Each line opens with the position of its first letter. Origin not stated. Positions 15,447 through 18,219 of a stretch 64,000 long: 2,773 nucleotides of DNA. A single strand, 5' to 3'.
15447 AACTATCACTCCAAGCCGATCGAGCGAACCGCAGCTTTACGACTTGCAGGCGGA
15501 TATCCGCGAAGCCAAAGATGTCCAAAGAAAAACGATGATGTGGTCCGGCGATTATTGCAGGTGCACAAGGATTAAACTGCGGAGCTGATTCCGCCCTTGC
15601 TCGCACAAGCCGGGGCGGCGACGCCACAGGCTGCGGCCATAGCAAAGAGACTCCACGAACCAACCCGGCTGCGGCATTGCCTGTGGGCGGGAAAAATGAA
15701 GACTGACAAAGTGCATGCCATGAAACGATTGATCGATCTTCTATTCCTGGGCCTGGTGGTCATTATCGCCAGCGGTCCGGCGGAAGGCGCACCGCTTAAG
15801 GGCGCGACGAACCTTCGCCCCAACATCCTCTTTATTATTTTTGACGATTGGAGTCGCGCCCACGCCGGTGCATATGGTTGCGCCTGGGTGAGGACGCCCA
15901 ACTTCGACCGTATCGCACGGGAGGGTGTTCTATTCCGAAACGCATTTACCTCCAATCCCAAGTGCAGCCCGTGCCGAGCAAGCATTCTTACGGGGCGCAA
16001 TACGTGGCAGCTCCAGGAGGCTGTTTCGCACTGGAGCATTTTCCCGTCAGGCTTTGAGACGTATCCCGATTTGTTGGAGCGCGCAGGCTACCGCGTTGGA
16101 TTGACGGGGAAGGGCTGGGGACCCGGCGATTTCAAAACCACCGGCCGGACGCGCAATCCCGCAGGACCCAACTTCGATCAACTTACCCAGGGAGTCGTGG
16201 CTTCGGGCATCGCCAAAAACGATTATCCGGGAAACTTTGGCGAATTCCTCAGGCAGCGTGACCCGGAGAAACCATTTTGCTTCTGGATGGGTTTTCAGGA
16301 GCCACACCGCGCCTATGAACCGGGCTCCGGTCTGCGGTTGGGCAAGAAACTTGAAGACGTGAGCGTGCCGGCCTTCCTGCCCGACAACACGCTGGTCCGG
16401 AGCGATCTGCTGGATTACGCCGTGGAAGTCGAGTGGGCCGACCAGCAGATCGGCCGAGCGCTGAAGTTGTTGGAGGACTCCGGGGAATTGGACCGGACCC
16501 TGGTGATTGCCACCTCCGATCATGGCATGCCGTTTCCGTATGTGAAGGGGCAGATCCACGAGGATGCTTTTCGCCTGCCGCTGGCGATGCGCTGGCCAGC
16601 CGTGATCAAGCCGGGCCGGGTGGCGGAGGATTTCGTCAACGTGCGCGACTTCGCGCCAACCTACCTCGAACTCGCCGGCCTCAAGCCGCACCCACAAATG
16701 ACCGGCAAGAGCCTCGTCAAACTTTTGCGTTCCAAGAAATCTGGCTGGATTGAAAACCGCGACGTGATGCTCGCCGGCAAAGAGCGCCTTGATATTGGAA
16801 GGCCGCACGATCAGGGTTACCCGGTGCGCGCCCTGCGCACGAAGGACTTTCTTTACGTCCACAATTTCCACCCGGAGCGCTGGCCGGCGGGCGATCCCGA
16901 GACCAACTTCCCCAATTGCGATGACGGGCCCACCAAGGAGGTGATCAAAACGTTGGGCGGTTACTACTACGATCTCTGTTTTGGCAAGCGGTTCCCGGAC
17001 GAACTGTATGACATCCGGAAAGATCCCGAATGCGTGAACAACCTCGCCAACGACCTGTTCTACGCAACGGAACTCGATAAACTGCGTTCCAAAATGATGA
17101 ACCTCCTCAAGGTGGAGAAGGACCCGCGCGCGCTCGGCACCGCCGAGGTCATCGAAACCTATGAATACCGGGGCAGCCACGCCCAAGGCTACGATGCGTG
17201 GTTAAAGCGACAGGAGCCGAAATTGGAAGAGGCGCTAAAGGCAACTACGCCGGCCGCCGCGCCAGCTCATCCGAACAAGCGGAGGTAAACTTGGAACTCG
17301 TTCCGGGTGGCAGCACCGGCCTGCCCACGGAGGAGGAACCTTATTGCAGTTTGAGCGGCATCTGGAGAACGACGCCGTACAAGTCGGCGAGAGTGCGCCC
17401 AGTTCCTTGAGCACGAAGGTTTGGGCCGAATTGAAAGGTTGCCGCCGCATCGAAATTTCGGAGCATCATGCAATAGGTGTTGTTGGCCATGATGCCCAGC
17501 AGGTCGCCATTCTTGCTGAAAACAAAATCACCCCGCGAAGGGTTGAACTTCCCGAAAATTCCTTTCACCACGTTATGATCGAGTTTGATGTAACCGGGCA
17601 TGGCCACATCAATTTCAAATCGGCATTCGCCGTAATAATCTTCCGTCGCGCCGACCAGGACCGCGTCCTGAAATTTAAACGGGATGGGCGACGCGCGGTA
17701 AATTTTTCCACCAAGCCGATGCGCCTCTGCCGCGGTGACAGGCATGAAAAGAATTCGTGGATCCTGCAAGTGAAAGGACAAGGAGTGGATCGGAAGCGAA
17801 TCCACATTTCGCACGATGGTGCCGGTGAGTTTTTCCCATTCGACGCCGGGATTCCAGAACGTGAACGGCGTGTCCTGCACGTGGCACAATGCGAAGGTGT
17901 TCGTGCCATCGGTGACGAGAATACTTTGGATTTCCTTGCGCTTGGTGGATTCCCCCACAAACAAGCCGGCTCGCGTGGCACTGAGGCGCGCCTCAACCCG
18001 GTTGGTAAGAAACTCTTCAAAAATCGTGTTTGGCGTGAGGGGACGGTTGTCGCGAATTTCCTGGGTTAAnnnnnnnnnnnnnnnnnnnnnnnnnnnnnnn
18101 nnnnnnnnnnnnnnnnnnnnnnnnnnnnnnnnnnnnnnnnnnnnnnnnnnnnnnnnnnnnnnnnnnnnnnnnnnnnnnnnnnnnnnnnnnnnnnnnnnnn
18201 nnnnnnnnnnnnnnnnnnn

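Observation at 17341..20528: Candidate novel ion-driven motor pair: ExbB/TolQ/MotA-like channel subunit plus ExbD/TolR-like subunit with a giant coiled coil and a Ser-less protease-fold head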

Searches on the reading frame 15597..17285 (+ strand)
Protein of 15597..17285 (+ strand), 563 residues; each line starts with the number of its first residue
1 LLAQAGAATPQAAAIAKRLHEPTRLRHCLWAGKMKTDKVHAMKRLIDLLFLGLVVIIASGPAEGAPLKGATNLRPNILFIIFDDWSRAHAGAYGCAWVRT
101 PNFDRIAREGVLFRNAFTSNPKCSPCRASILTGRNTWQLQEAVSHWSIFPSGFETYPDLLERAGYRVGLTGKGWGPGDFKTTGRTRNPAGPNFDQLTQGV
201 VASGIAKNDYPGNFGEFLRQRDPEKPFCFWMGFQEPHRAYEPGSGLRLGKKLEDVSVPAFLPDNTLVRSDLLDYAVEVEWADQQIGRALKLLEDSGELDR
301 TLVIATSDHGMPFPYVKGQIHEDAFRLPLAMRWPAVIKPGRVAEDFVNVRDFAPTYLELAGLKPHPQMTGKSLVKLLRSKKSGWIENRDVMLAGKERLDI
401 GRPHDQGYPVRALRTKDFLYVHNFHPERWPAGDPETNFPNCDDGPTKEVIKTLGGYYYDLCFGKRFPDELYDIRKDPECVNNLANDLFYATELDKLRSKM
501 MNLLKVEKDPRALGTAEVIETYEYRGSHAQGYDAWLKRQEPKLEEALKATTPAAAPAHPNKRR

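Call 14: search_protein_families(library=pfam, proteins=[window:15597-17285:+], max_evalue=0.001)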
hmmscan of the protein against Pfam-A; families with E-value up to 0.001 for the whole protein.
window:15597-17285:+ (563 aa): 3 families
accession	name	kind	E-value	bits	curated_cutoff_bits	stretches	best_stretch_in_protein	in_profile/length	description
PF00884.28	Sulfatase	-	2.4e-38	132.6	25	1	75-361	1-300/301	Sulfatase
PF16347.10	SGSH_C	-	6.8e-18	65.7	29.3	1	317-384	8-76/154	N-sulphoglucosamine sulphohydrolase, C-terminal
PF01663.27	Phosphodiest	-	3.9e-07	30.4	23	0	277-312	187-222/342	Type I phosphodiesterase / nucleotide pyrophosphatase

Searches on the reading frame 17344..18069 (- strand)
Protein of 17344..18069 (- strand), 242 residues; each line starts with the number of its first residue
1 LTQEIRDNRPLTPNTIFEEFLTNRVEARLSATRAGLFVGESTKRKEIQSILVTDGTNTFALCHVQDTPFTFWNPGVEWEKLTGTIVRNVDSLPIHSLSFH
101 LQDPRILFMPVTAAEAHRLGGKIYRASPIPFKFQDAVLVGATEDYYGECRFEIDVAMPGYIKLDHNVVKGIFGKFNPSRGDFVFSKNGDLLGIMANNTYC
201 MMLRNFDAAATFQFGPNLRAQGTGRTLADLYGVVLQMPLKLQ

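Call 36: predict_structure(alignment_id=A3)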
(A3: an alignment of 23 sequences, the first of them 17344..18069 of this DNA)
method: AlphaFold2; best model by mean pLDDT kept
length: 242 residues; sequences in the alignment: 23
mean_pLDDT: 89.9   pTM: 0.86
mean pLDDT of the five models: 89.9, 89.4, 86.6, 86.5, 86.2
residues with pLDDT >= 90: 167; 70-90: 60; 50-70: 15; < 50: 0
segments of 3 or more residues with pLDDT < 50: none
pLDDT, mean of each block of 10 residues (from residue 1): 61 90 95 76 92 94 90 85 95 97 96 95 85 84 91 90 90 92 92 95 92 92 94 94 91
secondary structure, 60 per line:
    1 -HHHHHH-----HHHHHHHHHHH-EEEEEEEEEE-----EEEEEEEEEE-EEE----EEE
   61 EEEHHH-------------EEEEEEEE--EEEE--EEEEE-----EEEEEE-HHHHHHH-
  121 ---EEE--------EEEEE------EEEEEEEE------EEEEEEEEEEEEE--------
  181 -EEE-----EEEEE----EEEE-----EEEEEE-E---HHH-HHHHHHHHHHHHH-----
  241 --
elements in order: H2-7 H13-23 E25-34 E40-49 E51-53 E58-63 E80-87 E90-93 E96-100 E106-111 H113-119 E124-126 E135-139 E146-153 E160-172 E182-184 E190-194 E199-202 E208-213 H223-235
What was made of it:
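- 17344..18033 (-): Gene B, C-terminal trypsin/HtrA-fold head (residues ~262-491). His312 is at 17881-17883 and Ser427 at 17536-17538. AF2 pLDDT 89.9, pTM 0.86 (call 36).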

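Call 40: fold_search(model_id=the predicted structure, library=pdb)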
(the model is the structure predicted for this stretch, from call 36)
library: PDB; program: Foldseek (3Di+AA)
matches with E <= 10: 940; with E <= 0.001: 54
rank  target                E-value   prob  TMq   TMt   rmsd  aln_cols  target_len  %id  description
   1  4fln_A                4.2e-06  1.00  0.43  0.25   6.0       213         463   17  Crystal structure of plant protease Deg2 (released 2012-09-19)
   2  5ila_B                4.9e-06  1.00  0.41  0.48   6.9       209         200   14  Deg9 protease domain (released 2017-03-08)
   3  3mh4_A                6.8e-06  1.00  0.47  0.39   5.5       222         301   10  HtrA proteases are activated by a conserved mechanism that can be triggered by distinct molecular cues (released 2010-06-30)
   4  3mh4_B                7.6e-06  1.00  0.46  0.31   6.0       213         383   11  HtrA proteases are activated by a conserved mechanism that can be triggered by distinct molecular cues (released 2010-06-30)
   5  5il9_B                1.0e-05  1.00  0.45  0.26   5.7       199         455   16  Crystal structure of Deg9 (released 2017-03-08)
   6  4fln_B                1.1e-05  1.00  0.42  0.24   6.2       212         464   18  Crystal structure of plant protease Deg2 (released 2012-09-19)
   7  5il9_A                1.8e-05  1.00  0.42  0.24   6.5       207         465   15  Crystal structure of Deg9 (released 2017-03-08)
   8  3mh5_B                2.1e-05  1.00  0.47  0.54   5.5       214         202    8  HtrA proteases are activated by a conserved mechanism that can be triggered by distinct molecular cues (released 2010-06-30)
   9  5ilb_A                2.2e-05  1.00  0.41  0.24   6.9       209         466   17  Crystal structure of protease domain of Deg2 linked with the PDZ domain of Deg9 (released 2017-03-08)
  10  5ila_A                3.3e-05  1.00  0.40  0.46   7.1       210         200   12  Deg9 protease domain (released 2017-03-08)
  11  5ilb_B                3.5e-05  1.00  0.41  0.24   6.8       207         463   16  Crystal structure of protease domain of Deg2 linked with the PDZ domain of Deg9 (released 2017-03-08)
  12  1ky9_B                3.5e-05  1.00  0.42  0.28  10.8       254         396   11  Crystal Structure of DegP (HtrA) (released 2002-04-03)
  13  3lgv_D                7.0e-05  1.00  0.44  0.50   6.7       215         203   12  H198P mutant of the DegS-deltaPDZ protease (released 2010-08-25)
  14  3qo6_A                9.2e-05  1.00  0.47  0.37   5.6       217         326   14  Crystal structure analysis of the plant protease Deg1 (released 2011-05-04)
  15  3pv3_A                1.2e-04  1.00  0.43  0.29   5.6       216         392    9  Structure of Legionella fallonii DegQ (S193A variant) (released 2011-06-15)
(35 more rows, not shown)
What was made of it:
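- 17344..18033 (-): Foldseek matches to Deg2, Deg9, DegS, DegP and HtrA1 at E 4e-6, probability 1.0 (call 40).
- On HtrA / trypsin-like serine protease (S1C): Foldseek gives probability 1.0 and E 4e-6 to 7e-4 to Deg2, Deg9, DegS, DegP and HtrA1 (calls 36, 40).
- Closest known: HtrA/Deg family serine proteases. Same: Same trypsin-like two-barrel fold (Foldseek probability 1.0, E 4e-6, call 40).
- Checked: The C-terminal ~230 aa is beta-rich and has a trypsin/HtrA-like fold (calls 36, 40).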
